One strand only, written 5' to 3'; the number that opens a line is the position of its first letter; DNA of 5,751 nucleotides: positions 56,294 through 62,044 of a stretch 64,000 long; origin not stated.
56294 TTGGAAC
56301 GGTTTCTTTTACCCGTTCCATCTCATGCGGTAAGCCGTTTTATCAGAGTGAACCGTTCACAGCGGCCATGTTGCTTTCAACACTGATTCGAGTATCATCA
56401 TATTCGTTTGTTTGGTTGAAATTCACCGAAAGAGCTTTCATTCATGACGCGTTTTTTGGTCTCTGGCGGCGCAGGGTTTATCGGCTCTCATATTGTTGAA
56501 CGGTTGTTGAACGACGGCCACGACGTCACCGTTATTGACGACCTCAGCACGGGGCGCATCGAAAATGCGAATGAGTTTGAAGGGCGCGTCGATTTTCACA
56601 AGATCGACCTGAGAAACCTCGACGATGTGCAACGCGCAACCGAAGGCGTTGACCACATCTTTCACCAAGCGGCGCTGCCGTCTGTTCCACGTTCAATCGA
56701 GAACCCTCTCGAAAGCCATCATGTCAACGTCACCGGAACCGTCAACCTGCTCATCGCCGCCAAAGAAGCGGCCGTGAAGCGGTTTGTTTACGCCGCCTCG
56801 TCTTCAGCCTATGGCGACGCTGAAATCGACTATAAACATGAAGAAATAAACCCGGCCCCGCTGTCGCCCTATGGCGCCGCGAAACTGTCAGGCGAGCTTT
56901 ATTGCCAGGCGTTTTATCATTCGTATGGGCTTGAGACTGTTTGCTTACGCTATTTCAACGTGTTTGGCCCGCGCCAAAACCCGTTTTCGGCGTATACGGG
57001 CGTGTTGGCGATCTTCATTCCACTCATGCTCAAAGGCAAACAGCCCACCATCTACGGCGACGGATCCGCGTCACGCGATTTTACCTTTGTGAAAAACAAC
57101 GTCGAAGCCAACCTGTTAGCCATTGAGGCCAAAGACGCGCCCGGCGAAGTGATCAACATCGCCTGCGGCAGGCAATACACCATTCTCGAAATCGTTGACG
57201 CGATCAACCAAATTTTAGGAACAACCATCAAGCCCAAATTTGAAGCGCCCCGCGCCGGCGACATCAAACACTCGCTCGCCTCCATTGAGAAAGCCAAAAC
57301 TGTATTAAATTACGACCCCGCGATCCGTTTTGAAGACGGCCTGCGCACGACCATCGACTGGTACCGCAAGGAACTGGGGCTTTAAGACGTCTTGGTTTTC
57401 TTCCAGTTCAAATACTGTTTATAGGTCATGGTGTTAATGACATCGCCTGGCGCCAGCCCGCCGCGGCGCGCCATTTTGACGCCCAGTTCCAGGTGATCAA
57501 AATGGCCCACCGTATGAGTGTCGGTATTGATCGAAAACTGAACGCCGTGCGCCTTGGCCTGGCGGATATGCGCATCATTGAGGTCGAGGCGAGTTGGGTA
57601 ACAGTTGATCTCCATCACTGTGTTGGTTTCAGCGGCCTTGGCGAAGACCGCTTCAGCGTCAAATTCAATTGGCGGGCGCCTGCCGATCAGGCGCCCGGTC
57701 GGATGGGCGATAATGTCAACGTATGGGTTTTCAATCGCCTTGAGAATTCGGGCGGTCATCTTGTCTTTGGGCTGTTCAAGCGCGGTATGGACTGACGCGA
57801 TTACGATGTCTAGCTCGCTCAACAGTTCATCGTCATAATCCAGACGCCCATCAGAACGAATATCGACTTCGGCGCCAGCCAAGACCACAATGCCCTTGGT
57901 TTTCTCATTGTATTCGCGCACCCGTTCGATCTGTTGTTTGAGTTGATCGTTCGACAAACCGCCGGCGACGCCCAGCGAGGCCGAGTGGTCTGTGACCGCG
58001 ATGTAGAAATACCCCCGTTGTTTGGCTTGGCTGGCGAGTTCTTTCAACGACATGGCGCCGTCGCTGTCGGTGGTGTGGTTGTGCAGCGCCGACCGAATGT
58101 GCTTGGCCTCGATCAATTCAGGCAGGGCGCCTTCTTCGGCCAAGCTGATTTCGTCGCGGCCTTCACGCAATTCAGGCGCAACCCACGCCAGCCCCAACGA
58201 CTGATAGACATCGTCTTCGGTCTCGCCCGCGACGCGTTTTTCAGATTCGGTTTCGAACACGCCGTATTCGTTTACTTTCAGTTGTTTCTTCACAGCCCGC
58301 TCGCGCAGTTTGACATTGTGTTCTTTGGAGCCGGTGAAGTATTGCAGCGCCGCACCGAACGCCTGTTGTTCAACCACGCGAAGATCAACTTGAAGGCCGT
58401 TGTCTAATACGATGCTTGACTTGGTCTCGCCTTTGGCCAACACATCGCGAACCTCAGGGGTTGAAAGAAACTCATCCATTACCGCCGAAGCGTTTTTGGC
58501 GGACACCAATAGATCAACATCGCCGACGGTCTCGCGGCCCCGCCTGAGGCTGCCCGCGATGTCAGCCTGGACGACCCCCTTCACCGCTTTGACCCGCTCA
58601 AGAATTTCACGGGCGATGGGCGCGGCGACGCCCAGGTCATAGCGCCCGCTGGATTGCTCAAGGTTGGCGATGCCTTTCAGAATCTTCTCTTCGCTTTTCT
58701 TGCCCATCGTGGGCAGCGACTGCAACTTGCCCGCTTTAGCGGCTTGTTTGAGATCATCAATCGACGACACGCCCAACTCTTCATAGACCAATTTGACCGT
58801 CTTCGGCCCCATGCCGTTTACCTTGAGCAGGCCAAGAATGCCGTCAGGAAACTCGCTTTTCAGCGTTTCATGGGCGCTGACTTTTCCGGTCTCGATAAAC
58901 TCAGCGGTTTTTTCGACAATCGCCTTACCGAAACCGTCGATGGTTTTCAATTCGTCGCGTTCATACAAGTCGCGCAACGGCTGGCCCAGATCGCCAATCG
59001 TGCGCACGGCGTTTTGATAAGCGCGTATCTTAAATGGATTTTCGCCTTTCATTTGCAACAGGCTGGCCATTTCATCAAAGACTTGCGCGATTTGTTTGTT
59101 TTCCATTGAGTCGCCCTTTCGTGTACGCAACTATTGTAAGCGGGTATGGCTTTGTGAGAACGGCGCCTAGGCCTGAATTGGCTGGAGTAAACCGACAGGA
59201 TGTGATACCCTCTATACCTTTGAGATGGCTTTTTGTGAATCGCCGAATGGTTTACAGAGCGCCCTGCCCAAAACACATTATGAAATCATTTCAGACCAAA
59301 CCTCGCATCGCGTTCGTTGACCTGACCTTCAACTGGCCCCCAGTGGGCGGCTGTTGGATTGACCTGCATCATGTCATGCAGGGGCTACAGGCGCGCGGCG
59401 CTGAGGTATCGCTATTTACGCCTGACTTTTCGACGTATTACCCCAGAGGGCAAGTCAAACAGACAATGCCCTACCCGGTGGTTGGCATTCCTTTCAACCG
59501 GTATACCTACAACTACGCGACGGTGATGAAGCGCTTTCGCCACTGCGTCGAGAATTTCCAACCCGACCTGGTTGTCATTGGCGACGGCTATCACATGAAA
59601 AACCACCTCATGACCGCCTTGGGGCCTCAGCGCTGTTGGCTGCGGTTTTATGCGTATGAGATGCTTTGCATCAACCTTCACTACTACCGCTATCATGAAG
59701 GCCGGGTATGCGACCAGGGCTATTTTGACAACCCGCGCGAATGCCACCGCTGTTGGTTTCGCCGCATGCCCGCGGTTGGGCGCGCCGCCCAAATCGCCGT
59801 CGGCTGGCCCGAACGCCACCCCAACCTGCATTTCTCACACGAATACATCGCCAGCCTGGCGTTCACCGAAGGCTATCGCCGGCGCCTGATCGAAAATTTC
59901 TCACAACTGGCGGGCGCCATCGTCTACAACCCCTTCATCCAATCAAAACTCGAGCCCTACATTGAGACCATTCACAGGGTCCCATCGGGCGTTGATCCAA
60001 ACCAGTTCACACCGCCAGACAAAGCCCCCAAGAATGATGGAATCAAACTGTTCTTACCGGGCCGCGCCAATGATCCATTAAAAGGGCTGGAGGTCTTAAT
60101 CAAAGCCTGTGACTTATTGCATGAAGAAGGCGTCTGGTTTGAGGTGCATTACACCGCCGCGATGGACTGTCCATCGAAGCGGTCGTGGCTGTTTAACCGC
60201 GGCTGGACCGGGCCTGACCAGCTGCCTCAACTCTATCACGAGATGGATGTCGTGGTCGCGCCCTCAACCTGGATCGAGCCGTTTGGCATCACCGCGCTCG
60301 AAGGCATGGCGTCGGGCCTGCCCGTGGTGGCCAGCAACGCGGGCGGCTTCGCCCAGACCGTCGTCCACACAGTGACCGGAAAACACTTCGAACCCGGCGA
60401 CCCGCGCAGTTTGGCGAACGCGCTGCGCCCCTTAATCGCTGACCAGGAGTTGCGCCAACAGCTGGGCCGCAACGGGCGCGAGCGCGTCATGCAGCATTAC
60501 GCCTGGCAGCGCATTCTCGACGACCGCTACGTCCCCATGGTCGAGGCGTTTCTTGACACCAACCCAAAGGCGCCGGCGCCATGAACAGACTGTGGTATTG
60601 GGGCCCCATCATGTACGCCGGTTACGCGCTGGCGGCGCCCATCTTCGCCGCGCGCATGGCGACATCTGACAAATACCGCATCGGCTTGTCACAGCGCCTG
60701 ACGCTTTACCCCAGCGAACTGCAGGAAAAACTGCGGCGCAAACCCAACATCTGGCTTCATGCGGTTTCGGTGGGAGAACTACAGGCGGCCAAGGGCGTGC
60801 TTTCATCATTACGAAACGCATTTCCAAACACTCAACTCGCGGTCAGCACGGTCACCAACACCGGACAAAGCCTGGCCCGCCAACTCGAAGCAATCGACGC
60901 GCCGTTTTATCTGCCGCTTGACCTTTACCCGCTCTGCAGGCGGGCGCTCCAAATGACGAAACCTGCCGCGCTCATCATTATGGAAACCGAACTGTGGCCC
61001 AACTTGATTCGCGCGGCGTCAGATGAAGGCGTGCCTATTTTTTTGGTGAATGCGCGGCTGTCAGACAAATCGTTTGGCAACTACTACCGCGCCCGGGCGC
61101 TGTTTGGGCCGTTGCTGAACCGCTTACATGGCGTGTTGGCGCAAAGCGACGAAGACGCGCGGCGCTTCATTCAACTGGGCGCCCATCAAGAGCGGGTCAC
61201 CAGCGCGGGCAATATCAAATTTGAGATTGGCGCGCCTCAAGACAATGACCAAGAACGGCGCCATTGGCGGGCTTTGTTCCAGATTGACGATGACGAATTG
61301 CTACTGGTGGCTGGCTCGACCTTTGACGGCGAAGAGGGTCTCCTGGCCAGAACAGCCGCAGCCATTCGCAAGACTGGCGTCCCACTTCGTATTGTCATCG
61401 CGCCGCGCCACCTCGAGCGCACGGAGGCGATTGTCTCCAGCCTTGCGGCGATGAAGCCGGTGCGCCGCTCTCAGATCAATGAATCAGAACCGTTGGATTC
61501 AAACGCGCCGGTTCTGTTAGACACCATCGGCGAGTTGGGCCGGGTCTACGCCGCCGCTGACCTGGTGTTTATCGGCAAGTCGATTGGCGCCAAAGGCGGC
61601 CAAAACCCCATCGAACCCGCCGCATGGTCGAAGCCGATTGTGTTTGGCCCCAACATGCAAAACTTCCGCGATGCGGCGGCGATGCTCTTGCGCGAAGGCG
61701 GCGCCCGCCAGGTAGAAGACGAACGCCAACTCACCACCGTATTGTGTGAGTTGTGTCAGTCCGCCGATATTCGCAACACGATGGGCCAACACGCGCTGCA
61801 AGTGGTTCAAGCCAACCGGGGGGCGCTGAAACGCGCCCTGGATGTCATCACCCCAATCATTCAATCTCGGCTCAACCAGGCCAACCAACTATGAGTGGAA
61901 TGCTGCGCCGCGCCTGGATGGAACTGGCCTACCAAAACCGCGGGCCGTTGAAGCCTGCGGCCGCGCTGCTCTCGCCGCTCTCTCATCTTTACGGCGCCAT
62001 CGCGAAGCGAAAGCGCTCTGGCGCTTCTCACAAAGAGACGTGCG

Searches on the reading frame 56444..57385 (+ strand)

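Call 21: search_protein_families(library=pfam, proteins=[window:56444-57385:+], max_evalue=0.001)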
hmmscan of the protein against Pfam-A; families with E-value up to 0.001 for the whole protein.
window:56444-57385:+ (313 aa): 9 families
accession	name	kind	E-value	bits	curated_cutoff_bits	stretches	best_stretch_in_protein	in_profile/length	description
PF01370.27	Epimerase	-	4.2e-64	216.7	20.9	1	5-240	2-240/240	NAD dependent epimerase/dehydratase family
PF16363.11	GDP_Man_Dehyd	-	1.4e-58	199.4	27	1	5-302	1-331/332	GDP-mannose 4,6 dehydratase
PF01073.25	3Beta_HSD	-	1.6e-27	96.7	22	1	5-246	1-247/280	3-beta hydroxysteroid dehydrogenase/isomerase family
PF02719.21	Polysacc_synt_2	-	4.5e-18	65.9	20.2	1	5-263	2-252/293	Polysaccharide biosynthesis protein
PF13460.12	NAD_binding_10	-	8.6e-14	52.2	27.2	1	8-153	1-130/184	NAD(P)H-binding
PF07993.18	NAD_binding_4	-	7.9e-12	45.3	20.1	1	60-216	80-251/258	Male sterility protein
PF04321.23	RmlD_sub_bind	-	3.2e-11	43.3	27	1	3-182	2-160/287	RmlD substrate binding domain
PF05368.20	NmrA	-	7.2e-08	32.8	27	1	4-118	5-106/298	NmrA-like family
PF00106.31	adh_short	-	0.00048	20.1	26.6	0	5-73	4-82/195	short chain dehydrogenase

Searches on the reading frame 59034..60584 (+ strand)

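Call 29: search_protein_families(library=pfam, proteins=[window:59034-60584:+], max_evalue=0.01)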
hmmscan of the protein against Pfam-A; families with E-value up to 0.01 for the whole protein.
window:59034-60584:+ (516 aa): 6 families
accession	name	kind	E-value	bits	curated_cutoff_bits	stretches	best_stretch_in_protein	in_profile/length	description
PF00534.26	Glycos_transf_1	-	2.2e-27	96.1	26.4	1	392-484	81-172/172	Glycosyl transferases group 1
PF13692.12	Glyco_trans_1_4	-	3.1e-21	76.6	27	1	339-470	4-142/142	Glycosyl transferases group 1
PF20706.3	GT4-conflict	-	1.7e-12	47.5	26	1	394-493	272-380/385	Family 4 Glycosyltransferase in conflict systems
PF13579.12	Glyco_trans_4_4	-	7.8e-07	30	29.7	1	105-184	1-79/158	Glycosyl transferase 4-like domain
PF13524.12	Glyco_trans_1_2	-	3.4e-06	27.5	25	1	388-496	31-140/144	Glycosyl transferase-like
PF13439.12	Glyco_transf_4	-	7.8e-06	26.5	28.5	1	105-182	2-78/170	Glycosyltransferase Family 4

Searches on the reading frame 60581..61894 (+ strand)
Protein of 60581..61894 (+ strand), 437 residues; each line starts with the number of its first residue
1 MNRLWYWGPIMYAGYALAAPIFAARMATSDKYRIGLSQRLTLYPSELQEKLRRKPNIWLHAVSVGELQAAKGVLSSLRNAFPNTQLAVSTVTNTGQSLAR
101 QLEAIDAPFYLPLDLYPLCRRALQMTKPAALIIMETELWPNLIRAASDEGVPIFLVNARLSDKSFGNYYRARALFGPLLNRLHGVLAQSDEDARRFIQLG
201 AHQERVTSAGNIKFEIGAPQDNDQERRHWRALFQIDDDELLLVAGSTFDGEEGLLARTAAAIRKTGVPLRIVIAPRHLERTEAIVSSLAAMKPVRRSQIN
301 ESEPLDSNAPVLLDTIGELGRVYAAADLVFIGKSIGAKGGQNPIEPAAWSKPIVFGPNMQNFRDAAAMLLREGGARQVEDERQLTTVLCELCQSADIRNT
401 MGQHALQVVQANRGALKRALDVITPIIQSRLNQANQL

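Call 29: search_protein_families(library=pfam, proteins=[window:60581-61894:+], max_evalue=0.01)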
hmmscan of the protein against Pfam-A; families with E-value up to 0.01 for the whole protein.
window:60581-61894:+ (437 aa): 1 family
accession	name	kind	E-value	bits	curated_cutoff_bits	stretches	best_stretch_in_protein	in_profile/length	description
PF04413.22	Glycos_transf_N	-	1.3e-58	197.9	23.9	1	36-215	3-178/179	3-Deoxy-D-manno-octulosonic-acid transferase (kdotransferase)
